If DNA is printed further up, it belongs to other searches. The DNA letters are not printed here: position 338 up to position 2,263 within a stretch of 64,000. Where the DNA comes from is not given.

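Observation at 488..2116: DnaB paralog with systematically altered catalytic residues (possible pseudo-helicase)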

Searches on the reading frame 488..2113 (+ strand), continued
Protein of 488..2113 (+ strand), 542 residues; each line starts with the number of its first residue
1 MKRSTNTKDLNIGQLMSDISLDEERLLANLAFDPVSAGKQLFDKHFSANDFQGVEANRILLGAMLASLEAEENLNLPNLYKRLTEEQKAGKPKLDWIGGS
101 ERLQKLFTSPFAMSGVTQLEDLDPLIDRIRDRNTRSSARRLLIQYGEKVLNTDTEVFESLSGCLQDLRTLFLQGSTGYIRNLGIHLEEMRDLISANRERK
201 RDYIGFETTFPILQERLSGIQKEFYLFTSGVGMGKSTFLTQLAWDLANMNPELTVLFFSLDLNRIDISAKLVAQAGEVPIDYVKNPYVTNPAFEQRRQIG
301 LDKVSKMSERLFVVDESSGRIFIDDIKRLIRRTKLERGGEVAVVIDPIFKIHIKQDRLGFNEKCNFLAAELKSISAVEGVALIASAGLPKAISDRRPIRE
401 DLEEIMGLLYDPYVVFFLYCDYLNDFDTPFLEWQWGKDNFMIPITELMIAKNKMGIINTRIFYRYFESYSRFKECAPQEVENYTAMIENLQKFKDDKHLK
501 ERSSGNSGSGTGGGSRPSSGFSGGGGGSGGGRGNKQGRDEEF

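Call 45: search_protein_families(library=phrogs, proteins=[window:488-2113:+, P0143, P0145, P0148, P0153, P0165], max_evalue=0.00001)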
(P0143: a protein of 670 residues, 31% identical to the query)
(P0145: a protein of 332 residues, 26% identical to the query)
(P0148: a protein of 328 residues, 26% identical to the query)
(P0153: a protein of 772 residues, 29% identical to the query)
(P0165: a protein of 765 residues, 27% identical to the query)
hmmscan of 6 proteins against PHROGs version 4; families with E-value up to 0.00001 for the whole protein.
window:488-2113:+ (542 aa): 3 families
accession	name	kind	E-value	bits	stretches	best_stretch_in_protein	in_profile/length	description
phrog_19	-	DNA, RNA and nucleotide metabolism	1.3e-28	101.2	1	118-496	248-601/621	DnaB-like replicative helicase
phrog_243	-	DNA, RNA and nucleotide metabolism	1.1e-15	58.3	1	210-475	22-268/273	DnaB-like replicative helicase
phrog_239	-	DNA, RNA and nucleotide metabolism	1.7e-12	48.1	1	199-382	334-511/801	DNA primase/helicase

P0143 (670 aa): 6 families
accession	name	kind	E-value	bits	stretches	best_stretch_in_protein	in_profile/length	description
phrog_47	-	DNA, RNA and nucleotide metabolism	2e-40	140.2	1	21-339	38-330/947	DNA primase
phrog_6444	-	DNA, RNA and nucleotide metabolism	1.1e-39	137.7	1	131-342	136-362/577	DNA primase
phrog_239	-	DNA, RNA and nucleotide metabolism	5.7e-37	129.1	1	22-657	31-599/801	DNA primase/helicase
phrog_19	-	DNA, RNA and nucleotide metabolism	6.3e-34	118.8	1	358-661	311-585/621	DnaB-like replicative helicase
phrog_243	-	DNA, RNA and nucleotide metabolism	1.7e-33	116.7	1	365-656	7-267/273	DnaB-like replicative helicase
phrog_1139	-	DNA, RNA and nucleotide metabolism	9.5e-07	28.2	1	235-354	172-303/895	DNA primase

P0145 (332 aa): 6 families
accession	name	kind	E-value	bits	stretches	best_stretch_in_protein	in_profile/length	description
phrog_19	-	DNA, RNA and nucleotide metabolism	4e-36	126.1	1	13-307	305-572/621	DnaB-like replicative helicase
phrog_243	-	DNA, RNA and nucleotide metabolism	5.9e-32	111.7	1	27-316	3-266/273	DnaB-like replicative helicase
phrog_239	-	DNA, RNA and nucleotide metabolism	3.1e-11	44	1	30-245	335-537/801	DNA primase/helicase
phrog_97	-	other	2.1e-08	34.8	1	11-207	14-189/506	UvsX-like recombinase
phrog_5482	-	unknown function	1.7e-07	31.3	1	36-255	22-240/341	-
phrog_11530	-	unknown function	2.1e-07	32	1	157-299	11-140/184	-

P0148 (328 aa): 4 families
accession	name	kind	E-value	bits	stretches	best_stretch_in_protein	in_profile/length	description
phrog_243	-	DNA, RNA and nucleotide metabolism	1e-32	114.2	1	48-314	24-268/273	DnaB-like replicative helicase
phrog_19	-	DNA, RNA and nucleotide metabolism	1.2e-24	88.1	1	22-303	316-569/621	DnaB-like replicative helicase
phrog_239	-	DNA, RNA and nucleotide metabolism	1.1e-10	42.1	1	29-255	324-551/801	DNA primase/helicase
phrog_5482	-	unknown function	2.2e-06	27.7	0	29-256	16-245/341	-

P0153 (772 aa): 8 families
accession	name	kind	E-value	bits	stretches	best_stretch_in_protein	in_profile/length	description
phrog_6444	-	DNA, RNA and nucleotide metabolism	2e-57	196.3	1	48-437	48-440/577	DNA primase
phrog_47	-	DNA, RNA and nucleotide metabolism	5.6e-37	128.8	1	32-381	52-350/947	DNA primase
phrog_243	-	DNA, RNA and nucleotide metabolism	2.9e-30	106.1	1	484-757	28-267/273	DnaB-like replicative helicase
phrog_19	-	DNA, RNA and nucleotide metabolism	7.1e-27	95.5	1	480-765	340-588/621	DnaB-like replicative helicase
phrog_239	-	DNA, RNA and nucleotide metabolism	1.6e-25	91.2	2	31-364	41-304/801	DNA primase/helicase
phrog_849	-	DNA, RNA and nucleotide metabolism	1e-08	35.6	1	167-366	147-338/435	DNA primase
phrog_11530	-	unknown function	6.3e-08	33.7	1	614-712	28-128/184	-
phrog_1139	-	DNA, RNA and nucleotide metabolism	2.6e-07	30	1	259-363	172-276/895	DNA primase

P0165 (765 aa): 7 families
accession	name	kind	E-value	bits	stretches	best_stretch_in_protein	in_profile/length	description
phrog_6444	-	DNA, RNA and nucleotide metabolism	1e-40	141.1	1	35-441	40-441/577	DNA primase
phrog_47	-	DNA, RNA and nucleotide metabolism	2e-35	123.6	1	18-383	35-356/947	DNA primase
phrog_19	-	DNA, RNA and nucleotide metabolism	7.3e-34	118.6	1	425-756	290-585/621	DnaB-like replicative helicase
phrog_243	-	DNA, RNA and nucleotide metabolism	9.4e-26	91.4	1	467-754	14-270/273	DnaB-like replicative helicase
phrog_239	-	DNA, RNA and nucleotide metabolism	2.7e-23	83.8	1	202-731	143-579/801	DNA primase/helicase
phrog_11530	-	unknown function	1.8e-08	35.4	1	609-730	24-140/184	-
phrog_97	-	other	3.2e-06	27.6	1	472-636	49-183/506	UvsX-like recombinase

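Call 51: search_solved_structures(query=P0145, max_evalue=0.001, show_alignments=1)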
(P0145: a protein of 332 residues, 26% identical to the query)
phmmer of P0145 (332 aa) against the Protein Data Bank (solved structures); distinct sequences matched with E-value up to 0.001: 13.
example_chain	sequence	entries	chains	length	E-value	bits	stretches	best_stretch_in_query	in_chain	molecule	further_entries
6kza_A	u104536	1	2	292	3.3e-13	52.8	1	27-264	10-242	Replicative DNA helicase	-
9dls_A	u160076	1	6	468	8.1e-13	51.5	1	26-264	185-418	Replicative DNA helicase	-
6t66_A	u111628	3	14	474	8.2e-13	51.5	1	26-264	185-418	Replicative DNA helicase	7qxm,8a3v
6bbm_A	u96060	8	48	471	1.3e-12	50.8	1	27-264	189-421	Replicative DNA helicase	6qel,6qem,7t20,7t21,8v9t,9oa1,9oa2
7t22_A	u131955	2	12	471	1.4e-12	50.8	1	27-264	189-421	Replicative DNA helicase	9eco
2vye_A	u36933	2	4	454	5.7e-12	48.7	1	23-263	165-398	REPLICATIVE DNA HELICASE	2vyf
2r6a_A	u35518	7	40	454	7.3e-12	48.4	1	24-264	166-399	Replicative helicase | Replicative DNA helicase DnaB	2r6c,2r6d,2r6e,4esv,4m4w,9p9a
2q6t_A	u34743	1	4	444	6.8e-11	45.2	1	22-264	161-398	DnaB replication fork helicase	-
4a1f_A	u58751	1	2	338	8.5e-11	44.9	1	40-263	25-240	REPLICATIVE DNA HELICASE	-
4zc0_A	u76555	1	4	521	1.6e-10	43.9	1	39-263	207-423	Replicative DNA helicase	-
3bh0_A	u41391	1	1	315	2.2e-09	40.2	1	40-264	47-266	DNAB-LIKE REPLICATIVE HELICASE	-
3bgw_A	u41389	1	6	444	5.7e-09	38.9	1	40-264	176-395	DNAB-Like Replicative Helicase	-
4nmn_A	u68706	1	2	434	1.7e-08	37.3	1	26-262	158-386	Replicative DNA helicase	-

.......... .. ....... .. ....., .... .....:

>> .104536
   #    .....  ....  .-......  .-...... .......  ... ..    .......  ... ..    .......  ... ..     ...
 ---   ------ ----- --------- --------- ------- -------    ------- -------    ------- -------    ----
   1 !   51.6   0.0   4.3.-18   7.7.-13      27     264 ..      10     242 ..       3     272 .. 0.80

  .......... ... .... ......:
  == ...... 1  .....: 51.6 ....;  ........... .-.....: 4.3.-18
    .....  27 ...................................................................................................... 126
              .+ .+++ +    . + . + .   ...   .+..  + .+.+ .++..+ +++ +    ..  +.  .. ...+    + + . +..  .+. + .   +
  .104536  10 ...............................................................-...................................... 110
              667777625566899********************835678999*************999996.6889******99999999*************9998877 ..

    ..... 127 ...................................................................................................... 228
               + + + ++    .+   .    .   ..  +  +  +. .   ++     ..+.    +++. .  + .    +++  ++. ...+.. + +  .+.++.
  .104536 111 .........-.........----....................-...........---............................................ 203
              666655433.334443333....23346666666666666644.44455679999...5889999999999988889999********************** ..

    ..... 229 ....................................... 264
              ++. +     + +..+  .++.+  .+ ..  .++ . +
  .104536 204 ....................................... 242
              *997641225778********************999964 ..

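Call 52: search_dna_similar(query=P0145, collection=phages, mode=protein, max_rows=15)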
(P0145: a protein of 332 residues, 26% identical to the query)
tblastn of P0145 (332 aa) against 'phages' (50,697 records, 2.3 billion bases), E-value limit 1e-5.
Records with a match: 261; places in all: 261; records where one place covers at least 80% of the query: 34.
Best place of each record, by identity: <60% 261.
By first word of the organism name: Staphylococcus 51; Pseudomonas 34; Acinetobacter 27; Bacteriophage 23; Bacillus 21; Escherichia 15; Vibrio 13; Stx2a-converting 11; Mycoplasma 11; Geobacillus 8; and 22 more.
By host as written in the record: - 54; Pseudomonas aeruginosa 15; Acinetobacter baumannii 11; Staphylococcus pseudintermedius 9; Escherichia coli 8; Staphylococcus epidermidis 8; Pseudomonas aeruginosa PA14 7; Bacillus subtilis 7; and 96 more.
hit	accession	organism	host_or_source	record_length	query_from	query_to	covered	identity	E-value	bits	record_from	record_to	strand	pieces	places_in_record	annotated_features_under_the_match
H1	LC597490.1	Bacillus phage vB_BceM_WH1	Bacillus cereus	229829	24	330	92%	41.8%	1e-77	264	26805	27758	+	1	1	DnaB_gp050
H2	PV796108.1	Bacillus phage Edson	Bacillus cereus BC102p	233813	20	330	94%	40.4%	2e-74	254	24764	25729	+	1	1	hypothetical protein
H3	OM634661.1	Bacillus phage vB_BauM_KLEB27-3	Bacillus australimaris sKR4M-27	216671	20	327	93%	38.8%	3e-52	250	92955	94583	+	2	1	replicative DNA helicase | hypothetical protein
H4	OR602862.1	Moorella phage MTATph1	Moorella thermoacetica DSM 103132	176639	17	328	94%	36.5%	8e-64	224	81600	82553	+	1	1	DnaB-like replicative helicase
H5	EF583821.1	Bacillus phage 0305phi8-36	Bacillus thuringiensis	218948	16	332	95%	33.6%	6e-58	207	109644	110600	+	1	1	ORF182: replicative helicase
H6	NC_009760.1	Bacillus phage 0305phi8-36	Bacillus thuringiensis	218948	16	332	95%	33.6%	6e-58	207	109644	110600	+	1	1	ORF182: dnaB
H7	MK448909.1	Streptococcus phage Javan330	Streptococcus mitis SK137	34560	16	318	91%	26.8%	1e-11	72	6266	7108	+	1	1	replicative DNA helicase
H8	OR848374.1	Listeria phage LM 4-14-1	Listeria monocytogenes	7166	27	320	89%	25.7%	4e-12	73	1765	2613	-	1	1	record has no annotation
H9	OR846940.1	Listeria phage LM 4-11-1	Listeria monocytogenes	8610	27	320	89%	25.7%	4e-12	73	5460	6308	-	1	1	record has no annotation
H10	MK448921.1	Streptococcus phage Javan374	Streptococcus parasanguinis 512_SPAR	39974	15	306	88%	25.8%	9e-9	63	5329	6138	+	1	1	replicative DNA helicase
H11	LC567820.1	Stx2a-converting phage Stx2_14744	-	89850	1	332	100%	22.6%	1e-7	59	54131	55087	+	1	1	replication protein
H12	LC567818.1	Stx2a-converting phage Stx2_14040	-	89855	1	332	100%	22.6%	1e-7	59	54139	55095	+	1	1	replication protein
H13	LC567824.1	Stx2a-converting phage Stx2_499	-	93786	1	332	100%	22.6%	1e-7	59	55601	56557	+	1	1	replication protein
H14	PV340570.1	Escherichia phage PhiR49_2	Escherichia coli ECOR13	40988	1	332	100%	22.6%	7e-7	57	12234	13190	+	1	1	DNA helicase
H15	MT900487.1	Streptococcus phage 23TH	Streptococcus infantis 23TH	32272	16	306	88%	25.6%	5e-10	67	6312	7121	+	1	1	replicative DNA helicase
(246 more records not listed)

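Call 53: search_dna_similar(query=window:488-2113:+, collection=phages, mode=protein, max_rows=12)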
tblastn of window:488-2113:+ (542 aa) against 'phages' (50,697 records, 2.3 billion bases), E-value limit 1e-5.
Records with a match: 156; places in all: 156; records where one place covers at least 80% of the query: 0.
Best place of each record, by identity: <60% 156.
By first word of the organism name: Acinetobacter 35; Streptococcus 27; Bacteriophage 20; Pseudomonas 19; Escherichia 14; Mycoplasma 7; Listeria 6; Staphylococcus 6; Bacillus 5; Salmonella 5; and 11 more.
By host as written in the record: - 26; Acinetobacter baumannii 16; Escherichia coli 8; Pseudomonas aeruginosa 7; Listeria monocytogenes 6; Helicobacter salomonis 4; Pseudomonas aeruginosa PA14 3; Staphylococcus aureus 3; and 72 more.
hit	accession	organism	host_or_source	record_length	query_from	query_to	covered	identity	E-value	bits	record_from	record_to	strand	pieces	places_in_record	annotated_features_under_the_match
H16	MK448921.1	Streptococcus phage Javan374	Streptococcus parasanguinis 512_SPAR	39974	91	472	70%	23.9%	3e-11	72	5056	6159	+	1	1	replicative DNA helicase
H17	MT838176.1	Bacteriophage sp.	human fecal samples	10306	137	472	62%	25.1%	2e-11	73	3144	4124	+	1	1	record has no annotation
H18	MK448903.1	Streptococcus phage Javan310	Streptococcus mitis B9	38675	91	472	70%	21.6%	6e-8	62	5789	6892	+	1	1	replicative DNA helicase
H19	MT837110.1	Bacteriophage sp.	human fecal samples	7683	137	472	62%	23.7%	3e-7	60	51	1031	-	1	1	record has no annotation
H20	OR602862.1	Moorella phage MTATph1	Moorella thermoacetica DSM 103132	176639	198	487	54%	27.2%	2e-26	120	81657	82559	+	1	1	DnaB-like replicative helicase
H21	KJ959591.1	Pseudomonas phage PAN70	Pseudomonas aeruginosa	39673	196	474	51%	26.9%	5e-9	65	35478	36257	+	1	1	helicase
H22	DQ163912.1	Pseudomonas phage F10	-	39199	196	474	51%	26.9%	8e-9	65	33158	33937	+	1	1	record has no annotation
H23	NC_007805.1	Pseudomonas phage F10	Pseudomonas aeruginosa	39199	196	474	51%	26.9%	8e-9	65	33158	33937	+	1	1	DnaB-like replicative helicase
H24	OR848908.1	Listeria phage LM 4-14-1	Listeria monocytogenes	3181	175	496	59%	23.3%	3e-6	56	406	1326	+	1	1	record has no annotation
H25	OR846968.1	Listeria phage LM 4-11-1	Listeria monocytogenes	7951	175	496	59%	23.3%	4e-6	56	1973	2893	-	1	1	record has no annotation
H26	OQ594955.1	Pseudomonas phage vB_Pae_LESphi2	Pseudomonas aeruginosa LESB58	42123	196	474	51%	26.6%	1e-8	64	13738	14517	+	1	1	DnaB-like replicative helicase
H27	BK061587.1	Pseudomonas phage vB_PaeS-D14L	Pseudomonas aeruginosa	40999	196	474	51%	26.6%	2e-8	64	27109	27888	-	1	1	phage-associated DNA helicase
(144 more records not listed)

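Call 62: search_protein_families(library=padloc, proteins=[window:488-2113:+], max_evalue=0.01)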
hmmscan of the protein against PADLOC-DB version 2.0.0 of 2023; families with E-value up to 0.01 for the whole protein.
window:488-2113:+ (542 aa): 0 families

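Call 68: find_related_loci(query=A2, collection=genome_contigs, flank=6000)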
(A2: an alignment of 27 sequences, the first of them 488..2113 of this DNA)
Query A2 (542 aa) in genome_contigs; peptide patterns used: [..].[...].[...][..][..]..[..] (x = any residue, [..] = any of these).
98 stretches matched a pattern; 65 encode a relative of the query (tblastn E <= 1e-3); 65 distinct loci.
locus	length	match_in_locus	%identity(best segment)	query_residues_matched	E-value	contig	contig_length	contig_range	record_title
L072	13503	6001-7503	71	11-511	0e+0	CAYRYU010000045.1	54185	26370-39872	MAG TPA_asm: uncultured bacterium isolate binchicken_co66_92 genome assembly, contig: NODE_1086_length_54185_cov_22.6340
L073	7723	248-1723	70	11-502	0e+0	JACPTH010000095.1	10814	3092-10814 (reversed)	MAG: bacterium isolate NC_groundwater_727_Ag_S-0.65um_43_6 S37_SO-6_scaffold_81376, whole genome shotgun sequence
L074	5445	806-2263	70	12-498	0e+0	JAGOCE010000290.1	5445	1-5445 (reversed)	Candidatus Ozemobacteraceae bacterium isolate Go_SlDig_bin_287 Go_SlDig_50287_length_5445_cov_6.566190, whole genome sho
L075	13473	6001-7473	69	15-507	0e+0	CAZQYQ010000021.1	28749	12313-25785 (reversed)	MAG TPA_asm: uncultured bacterium isolate SRP089250_co1_29 genome assembly, contig: NODE_2463_length_28749_cov_5.733986,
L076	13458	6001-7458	69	12-498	0e+0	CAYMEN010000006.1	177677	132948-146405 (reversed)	MAG TPA_asm: uncultured bacterium isolate SRP263991_co7_86 genome assembly, contig: NODE_25_length_177677_cov_12.049206,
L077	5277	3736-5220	68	12-508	0e+0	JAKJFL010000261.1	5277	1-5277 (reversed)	MAG: Candidatus Riflebacteria bacterium isolate UR.bin127 UR_contig_53793, whole genome shotgun sequence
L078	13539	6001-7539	66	2-511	0e+0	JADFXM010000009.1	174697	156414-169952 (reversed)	MAG: Candidatus Riflebacteria bacterium isolate nDJH14bin3 nDJH14_bin3_NODE_9_length_174697_cov_80.516922, whole genome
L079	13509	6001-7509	67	14-515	0e+0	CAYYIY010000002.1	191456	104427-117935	MAG TPA_asm: uncultured bacterium isolate binchicken_co135_188 genome assembly, contig: NODE_137_length_191456_cov_4.630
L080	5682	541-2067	66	15-542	0e+0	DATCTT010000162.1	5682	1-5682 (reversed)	MAG TPA_asm: Candidatus Ozemobacteraceae bacterium isolate SMAG_U7338 k141_103308, whole genome shotgun sequence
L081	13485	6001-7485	67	15-522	0e+0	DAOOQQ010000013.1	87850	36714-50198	MAG TPA_asm: Candidatus Ozemobacteraceae bacterium isolate AMR_MDS_2567 NODE_258_length_87850_cov_9.381662, whole genome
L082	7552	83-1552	68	14-504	0e+0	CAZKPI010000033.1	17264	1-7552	MAG TPA_asm: uncultured bacterium isolate binchicken_co135_42 genome assembly, contig: NODE_5116_length_17264_cov_3.3990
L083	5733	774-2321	64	15-524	0e+0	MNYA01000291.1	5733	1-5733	MAG: bacterium CG2_30_54_10 isolate CG2_30_54_10 cg2_3.0_scaffold_14785_c, whole genome shotgun sequence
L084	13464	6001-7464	67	16-504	0e+0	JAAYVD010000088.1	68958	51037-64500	MAG: Candidatus Riflebacteria bacterium isolate AS27yjCOA_28 86553_AS27, whole genome shotgun sequence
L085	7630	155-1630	66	12-504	0e+0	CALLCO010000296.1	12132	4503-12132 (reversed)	MAG: Candidatus Ozemobacteraceae bacterium isolate N1_Bin_METABAT__69_1 genome assembly, contig: c_000000502383, whole g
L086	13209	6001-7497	64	14-517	0e+0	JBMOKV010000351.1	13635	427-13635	MAG: Candidatus Rifleibacteriota bacterium isolate Betzabe_MAG007 MAG007_351, whole genome shotgun sequence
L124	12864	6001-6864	39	210-498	2e-71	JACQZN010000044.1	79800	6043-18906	MAG: Candidatus Wallbacteria bacterium isolate NC_groundwater_1568_Pr4_S-0.65um_68_21 SR1-18-Sp65_coassembly_scaffold_22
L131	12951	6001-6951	34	187-500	4e-49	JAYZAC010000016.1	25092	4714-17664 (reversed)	MAG: bacterium isolate XB_MAG1174 DB_MAG1174_0016, whole genome shotgun sequence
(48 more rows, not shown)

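Call 74: search_protein_families(library=pfam, proteins=[L131:3946-5949:+, L124:3824-5854:+, L131:6995-8893:+, L124:5854-6909:+], max_evalue=0.00001)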
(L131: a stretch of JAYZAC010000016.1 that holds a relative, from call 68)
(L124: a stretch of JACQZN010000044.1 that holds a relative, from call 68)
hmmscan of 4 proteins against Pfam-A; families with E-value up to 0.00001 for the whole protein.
L131:3946-5949:+ (668 aa): 7 families
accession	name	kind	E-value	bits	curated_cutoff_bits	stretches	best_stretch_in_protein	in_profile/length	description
PF01653.23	DNA_ligase_aden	-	1.6e-87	293.7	27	1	67-313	2-253/253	NAD-dependent DNA ligase adenylation domain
PF03120.22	DNA_ligase_OB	-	7.9e-34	115.8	32.9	1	316-392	1-77/79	NAD-dependent DNA ligase OB-fold domain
PF12826.13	HHH_2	-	1.3e-18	67.3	27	1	504-566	1-63/64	Helix-hairpin-helix motif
PF00533.33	BRCT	-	5.9e-12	46.1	21.3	1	593-662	6-76/78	BRCA1 C Terminus (BRCT) domain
PF14520.12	HHH_5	-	2.9e-08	34.5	27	0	507-554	3-51/57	Helix-hairpin-helix domain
PF12738.14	PTCB-BRCT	-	7e-08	32.8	22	1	598-653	3-57/63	twin BRCT domain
PF03119.21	DNA_ligase_ZBD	-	5.2e-07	29.9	25.8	1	402-428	1-27/27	NAD-dependent DNA ligase C4 zinc finger domain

L124:3824-5854:+ (677 aa): 7 families
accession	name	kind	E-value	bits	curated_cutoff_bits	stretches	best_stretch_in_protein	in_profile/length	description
PF01653.23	DNA_ligase_aden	-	9e-85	284.7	27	1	75-318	3-253/253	NAD-dependent DNA ligase adenylation domain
PF03120.22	DNA_ligase_OB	-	2.5e-28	98.2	32.9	1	321-393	1-73/79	NAD-dependent DNA ligase OB-fold domain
PF12826.13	HHH_2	-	6.6e-16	58.7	27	1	509-570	1-62/64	Helix-hairpin-helix motif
PF00533.33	BRCT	-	1.7e-11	44.7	21.3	1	592-664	4-77/78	BRCA1 C Terminus (BRCT) domain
PF14520.12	HHH_5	-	3.7e-10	40.5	27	0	510-564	1-56/57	Helix-hairpin-helix domain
PF22745.1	Nlig-Ia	-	5.8e-07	30.5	27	1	16-59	8-51/92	DNA ligase-like, N-terminal NAD+-binding domain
PF03119.21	DNA_ligase_ZBD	-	2.7e-06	27.6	25.8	1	408-431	2-25/27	NAD-dependent DNA ligase C4 zinc finger domain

L131:6995-8893:+ (633 aa): 21 families
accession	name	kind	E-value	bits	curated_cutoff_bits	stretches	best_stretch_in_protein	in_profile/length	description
PF14559.12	TPR_19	-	4.9e-36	123.3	25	1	417-482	2-67/68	Tetratricopeptide repeat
PF07719.23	TPR_2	-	5.2e-28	95.3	27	0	82-113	3-34/34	Tetratricopeptide repeat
PF13428.12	TPR_14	-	7.7e-26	88.4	23.5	0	413-448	8-43/44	Tetratricopeptide repeat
PF13432.12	TPR_16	-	3.2e-23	82.2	32.7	0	444-507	1-64/65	Tetratricopeptide repeat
PF13431.12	TPR_17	-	2.6e-21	74.5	24.4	0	171-201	2-32/34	Tetratricopeptide repeat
PF00515.34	TPR_1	-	2.9e-21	74.8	27.8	0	49-79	4-34/34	Tetratricopeptide repeat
PF13424.12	TPR_12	-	7.4e-20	71.4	30.1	0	49-110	6-75/77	Tetratricopeptide repeat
PF23914.1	TPR_CcmH_CycH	-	9e-16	58.5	42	0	417-509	61-156/158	Cytochrome c-type biogenesis protein H TPR domain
PF13174.12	TPR_6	-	1.1e-15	57.5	26.3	0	409-439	3-33/33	Tetratricopeptide repeat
PF12895.13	ANAPC3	-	3.9e-14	53.1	27.2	0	388-464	5-80/82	Anaphase-promoting complex, cyclosome, subunit 3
PF13181.12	TPR_8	-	1.6e-13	50.1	25.7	0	48-79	3-34/34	Tetratricopeptide repeat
PF13176.12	TPR_7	-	2.5e-13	49.4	27.9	0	307-332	2-27/36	Tetratricopeptide repeat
PF13414.12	TPR_11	-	3e-13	49.7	26.8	0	160-186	6-32/42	TPR repeat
PF25063.1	ARM_TT21_C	-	6.6e-12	46.2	35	1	136-249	43-162/209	Tetratricopeptide repeat protein 21 C-terminal ARM domain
PF24575.1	TPR_Slam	-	8.2e-11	42.7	35.2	0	16-63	51-98/104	Surface lipoprotein assembly modifier, N-terminal TPR repeats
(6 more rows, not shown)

L124:5854-6909:+ (352 aa): 2 families
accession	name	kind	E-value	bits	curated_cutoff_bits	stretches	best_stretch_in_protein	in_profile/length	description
PF03796.21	DnaB_C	-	2.2e-21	76.8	27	1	49-313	5-254/255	DnaB-like helicase C terminal domain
PF13481.12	AAA_25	-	1.1e-09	38.6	27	1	62-224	33-186/195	AAA domain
